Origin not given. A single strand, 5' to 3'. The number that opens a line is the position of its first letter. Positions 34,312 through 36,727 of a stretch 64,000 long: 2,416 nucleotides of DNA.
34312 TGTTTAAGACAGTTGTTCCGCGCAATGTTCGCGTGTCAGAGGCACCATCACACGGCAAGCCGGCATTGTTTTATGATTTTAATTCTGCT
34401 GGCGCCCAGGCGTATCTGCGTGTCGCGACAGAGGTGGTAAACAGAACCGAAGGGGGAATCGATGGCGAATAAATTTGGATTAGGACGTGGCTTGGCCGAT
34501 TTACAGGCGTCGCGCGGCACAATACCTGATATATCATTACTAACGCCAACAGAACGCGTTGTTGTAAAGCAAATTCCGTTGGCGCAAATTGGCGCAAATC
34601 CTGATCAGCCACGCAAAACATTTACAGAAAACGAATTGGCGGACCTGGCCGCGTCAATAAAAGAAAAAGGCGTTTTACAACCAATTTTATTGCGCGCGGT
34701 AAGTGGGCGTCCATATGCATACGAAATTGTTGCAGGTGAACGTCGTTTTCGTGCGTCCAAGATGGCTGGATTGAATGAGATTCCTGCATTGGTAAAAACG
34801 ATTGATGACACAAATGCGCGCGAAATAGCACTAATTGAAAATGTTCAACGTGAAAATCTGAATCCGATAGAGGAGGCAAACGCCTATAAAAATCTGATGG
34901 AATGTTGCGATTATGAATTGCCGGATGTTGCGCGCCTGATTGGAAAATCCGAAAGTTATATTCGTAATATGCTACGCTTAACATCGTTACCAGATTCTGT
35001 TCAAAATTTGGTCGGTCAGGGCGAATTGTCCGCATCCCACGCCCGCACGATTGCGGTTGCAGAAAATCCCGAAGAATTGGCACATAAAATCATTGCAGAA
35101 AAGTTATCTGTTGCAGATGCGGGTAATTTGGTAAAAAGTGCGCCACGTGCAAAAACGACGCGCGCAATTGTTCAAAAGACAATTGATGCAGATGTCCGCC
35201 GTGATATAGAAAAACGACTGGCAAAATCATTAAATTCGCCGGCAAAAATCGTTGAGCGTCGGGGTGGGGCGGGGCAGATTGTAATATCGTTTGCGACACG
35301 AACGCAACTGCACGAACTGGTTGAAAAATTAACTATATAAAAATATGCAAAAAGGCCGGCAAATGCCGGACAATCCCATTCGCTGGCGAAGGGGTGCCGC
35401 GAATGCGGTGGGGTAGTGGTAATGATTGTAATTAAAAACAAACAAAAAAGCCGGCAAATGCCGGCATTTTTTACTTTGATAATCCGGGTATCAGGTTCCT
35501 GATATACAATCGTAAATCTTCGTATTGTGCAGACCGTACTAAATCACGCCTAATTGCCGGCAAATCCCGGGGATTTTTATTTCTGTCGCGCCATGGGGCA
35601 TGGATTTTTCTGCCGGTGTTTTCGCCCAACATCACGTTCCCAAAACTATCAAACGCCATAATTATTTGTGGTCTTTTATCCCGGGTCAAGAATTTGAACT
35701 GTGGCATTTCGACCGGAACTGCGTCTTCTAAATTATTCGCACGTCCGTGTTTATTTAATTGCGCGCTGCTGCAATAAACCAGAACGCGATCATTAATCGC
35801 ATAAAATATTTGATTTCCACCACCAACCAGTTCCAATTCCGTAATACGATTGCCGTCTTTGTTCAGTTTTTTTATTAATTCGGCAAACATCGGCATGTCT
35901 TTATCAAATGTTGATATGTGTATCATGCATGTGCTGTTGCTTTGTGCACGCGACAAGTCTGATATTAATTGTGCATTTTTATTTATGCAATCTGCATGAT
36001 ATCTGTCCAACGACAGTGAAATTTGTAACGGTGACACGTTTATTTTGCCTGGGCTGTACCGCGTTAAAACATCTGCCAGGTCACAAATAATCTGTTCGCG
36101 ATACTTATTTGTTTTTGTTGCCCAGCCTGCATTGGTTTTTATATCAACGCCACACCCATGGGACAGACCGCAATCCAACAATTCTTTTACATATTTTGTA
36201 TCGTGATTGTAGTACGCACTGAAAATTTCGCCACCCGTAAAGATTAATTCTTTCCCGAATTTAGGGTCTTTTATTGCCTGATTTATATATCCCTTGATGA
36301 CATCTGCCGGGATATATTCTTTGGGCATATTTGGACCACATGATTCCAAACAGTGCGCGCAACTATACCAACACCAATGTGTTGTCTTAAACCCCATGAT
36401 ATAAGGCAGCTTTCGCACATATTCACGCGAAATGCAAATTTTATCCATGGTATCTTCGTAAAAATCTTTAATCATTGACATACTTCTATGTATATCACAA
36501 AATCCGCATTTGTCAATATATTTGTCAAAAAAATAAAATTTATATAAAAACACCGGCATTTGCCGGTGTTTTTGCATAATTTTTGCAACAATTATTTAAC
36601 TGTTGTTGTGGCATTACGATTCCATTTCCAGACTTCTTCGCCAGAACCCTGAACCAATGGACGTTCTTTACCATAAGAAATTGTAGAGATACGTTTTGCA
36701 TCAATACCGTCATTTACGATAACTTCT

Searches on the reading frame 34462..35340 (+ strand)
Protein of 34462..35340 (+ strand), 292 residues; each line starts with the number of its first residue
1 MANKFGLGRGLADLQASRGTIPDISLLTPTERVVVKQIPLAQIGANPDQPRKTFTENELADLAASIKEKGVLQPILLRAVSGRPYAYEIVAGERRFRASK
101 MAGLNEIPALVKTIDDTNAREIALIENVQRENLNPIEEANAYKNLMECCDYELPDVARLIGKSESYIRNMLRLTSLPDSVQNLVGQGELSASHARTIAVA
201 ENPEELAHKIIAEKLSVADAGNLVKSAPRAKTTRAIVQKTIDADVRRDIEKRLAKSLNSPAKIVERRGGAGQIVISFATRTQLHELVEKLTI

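Call 5: search_protein_families(library=pfam, proteins=[window:34462-35340:+], max_evalue=1)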
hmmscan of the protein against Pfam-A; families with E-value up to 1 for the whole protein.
window:34462-35340:+ (292 aa): 5 families
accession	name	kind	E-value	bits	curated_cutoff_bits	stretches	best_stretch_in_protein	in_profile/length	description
PF02195.25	ParB_N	-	4.5e-34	116.8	26.3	1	35-129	3-95/95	ParB N-terminal domain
PF17762.8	HTH_ParB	-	5e-26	91.3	22.6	1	131-226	1-99/102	ParB HTH domain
PF23552.2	ParB_C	-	6.5e-06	25.9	23.8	1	242-290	2-49/50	ParB dimerisation domain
PF23433.1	DUF7119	-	0.00074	19.8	30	1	164-226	61-125/141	Family of unknown function (DUF7119)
PF08535.16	KorB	-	0.086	13.2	22.3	1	155-186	8-39/89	KorB domain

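Call 53: search_solved_structures(query=window:34462-35340:+, max_evalue=1e-20, show_alignments=3)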
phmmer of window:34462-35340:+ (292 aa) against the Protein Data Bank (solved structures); distinct sequences matched with E-value up to 1e-20: 11.
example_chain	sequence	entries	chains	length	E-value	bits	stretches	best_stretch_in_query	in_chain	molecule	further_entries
6t1f_A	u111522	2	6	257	2.6e-53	184.7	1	4-231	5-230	Chromosome-partitioning protein ParB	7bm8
6sdk_A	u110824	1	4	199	3e-46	161.6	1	34-225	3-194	Stage 0 sporulation protein J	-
1vz0_A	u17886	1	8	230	1.9e-45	158.9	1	26-223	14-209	Chromosome-partitioning protein Spo0J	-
4umk_A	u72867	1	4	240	5.5e-43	150.9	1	3-225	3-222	PROBABLE CHROMOSOME-PARTITIONING PROTEIN PARB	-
7bnk_A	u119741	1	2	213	1.4e-42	149.5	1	35-227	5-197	ParB family protein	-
7o0n_A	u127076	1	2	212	1e-41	146.7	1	35-227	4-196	ParB family protein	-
7bnr_A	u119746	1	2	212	1.1e-41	146.7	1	35-227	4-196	ParB family protein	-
7nfu_A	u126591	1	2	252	1.4e-36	129.9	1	30-220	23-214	Nucleoid occlusion protein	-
7ng0_A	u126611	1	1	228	4.9e-36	128.1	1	35-220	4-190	Nucleoid occlusion protein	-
7ol9_A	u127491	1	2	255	3.7e-34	122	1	30-219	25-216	Nucleoid occlusion protein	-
6s6h_A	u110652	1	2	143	1.3e-23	87.4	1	120-231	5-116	Chromosome-partitioning protein ParB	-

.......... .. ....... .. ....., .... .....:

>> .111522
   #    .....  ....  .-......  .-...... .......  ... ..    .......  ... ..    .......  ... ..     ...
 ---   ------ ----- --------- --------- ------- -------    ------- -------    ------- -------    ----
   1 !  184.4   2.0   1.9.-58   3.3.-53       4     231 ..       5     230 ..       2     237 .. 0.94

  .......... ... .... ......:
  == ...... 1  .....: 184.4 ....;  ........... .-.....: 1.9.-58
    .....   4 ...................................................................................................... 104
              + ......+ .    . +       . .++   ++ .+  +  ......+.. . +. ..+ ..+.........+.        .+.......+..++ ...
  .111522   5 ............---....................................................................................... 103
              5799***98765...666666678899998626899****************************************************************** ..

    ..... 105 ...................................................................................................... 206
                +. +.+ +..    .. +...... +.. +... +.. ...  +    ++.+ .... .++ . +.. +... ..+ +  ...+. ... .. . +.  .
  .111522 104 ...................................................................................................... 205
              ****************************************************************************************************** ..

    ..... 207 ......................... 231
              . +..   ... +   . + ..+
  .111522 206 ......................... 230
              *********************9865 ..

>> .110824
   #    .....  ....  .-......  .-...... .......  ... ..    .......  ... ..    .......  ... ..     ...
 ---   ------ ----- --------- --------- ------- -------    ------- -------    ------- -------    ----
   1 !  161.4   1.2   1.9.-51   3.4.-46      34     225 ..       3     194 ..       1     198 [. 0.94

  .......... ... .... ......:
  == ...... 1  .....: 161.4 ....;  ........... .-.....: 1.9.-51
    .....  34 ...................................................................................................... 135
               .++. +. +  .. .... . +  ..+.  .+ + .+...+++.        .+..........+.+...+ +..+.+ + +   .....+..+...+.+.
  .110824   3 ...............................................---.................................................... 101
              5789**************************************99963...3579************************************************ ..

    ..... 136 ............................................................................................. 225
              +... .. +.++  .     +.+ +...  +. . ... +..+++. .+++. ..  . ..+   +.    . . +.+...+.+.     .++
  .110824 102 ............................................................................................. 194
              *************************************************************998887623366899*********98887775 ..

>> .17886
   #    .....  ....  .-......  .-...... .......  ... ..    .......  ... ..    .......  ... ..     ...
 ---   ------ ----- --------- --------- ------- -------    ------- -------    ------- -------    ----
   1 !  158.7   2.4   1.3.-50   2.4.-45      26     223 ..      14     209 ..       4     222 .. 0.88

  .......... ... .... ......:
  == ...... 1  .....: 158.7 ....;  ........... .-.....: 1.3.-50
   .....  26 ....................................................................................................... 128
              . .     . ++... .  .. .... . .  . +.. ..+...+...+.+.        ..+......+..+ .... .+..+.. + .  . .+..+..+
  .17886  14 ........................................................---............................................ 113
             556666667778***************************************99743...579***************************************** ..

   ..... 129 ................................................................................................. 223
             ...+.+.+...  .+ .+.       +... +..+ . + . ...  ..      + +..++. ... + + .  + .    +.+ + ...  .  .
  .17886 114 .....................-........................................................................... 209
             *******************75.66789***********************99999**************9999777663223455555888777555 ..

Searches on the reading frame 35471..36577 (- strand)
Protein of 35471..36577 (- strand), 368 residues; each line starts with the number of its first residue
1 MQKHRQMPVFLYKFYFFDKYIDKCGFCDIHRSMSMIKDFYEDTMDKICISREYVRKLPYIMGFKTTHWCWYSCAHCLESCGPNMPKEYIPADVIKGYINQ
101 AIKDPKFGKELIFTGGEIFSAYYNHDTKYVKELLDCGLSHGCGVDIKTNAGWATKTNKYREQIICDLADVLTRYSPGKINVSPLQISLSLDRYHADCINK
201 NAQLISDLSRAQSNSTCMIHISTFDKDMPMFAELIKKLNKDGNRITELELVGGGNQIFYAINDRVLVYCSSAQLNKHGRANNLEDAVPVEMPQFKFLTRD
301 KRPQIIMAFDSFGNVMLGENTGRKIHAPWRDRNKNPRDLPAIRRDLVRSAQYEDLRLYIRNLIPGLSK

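Call 5: search_protein_families(library=pfam, proteins=[window:35471-36577:-], max_evalue=1)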
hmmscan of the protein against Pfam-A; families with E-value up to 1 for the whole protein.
window:35471-36577:- (368 aa): 1 family
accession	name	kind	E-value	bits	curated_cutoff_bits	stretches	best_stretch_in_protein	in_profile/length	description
PF04055.27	Radical_SAM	-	0.00098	19.8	29.5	1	65-168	3-98/166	Radical SAM superfamily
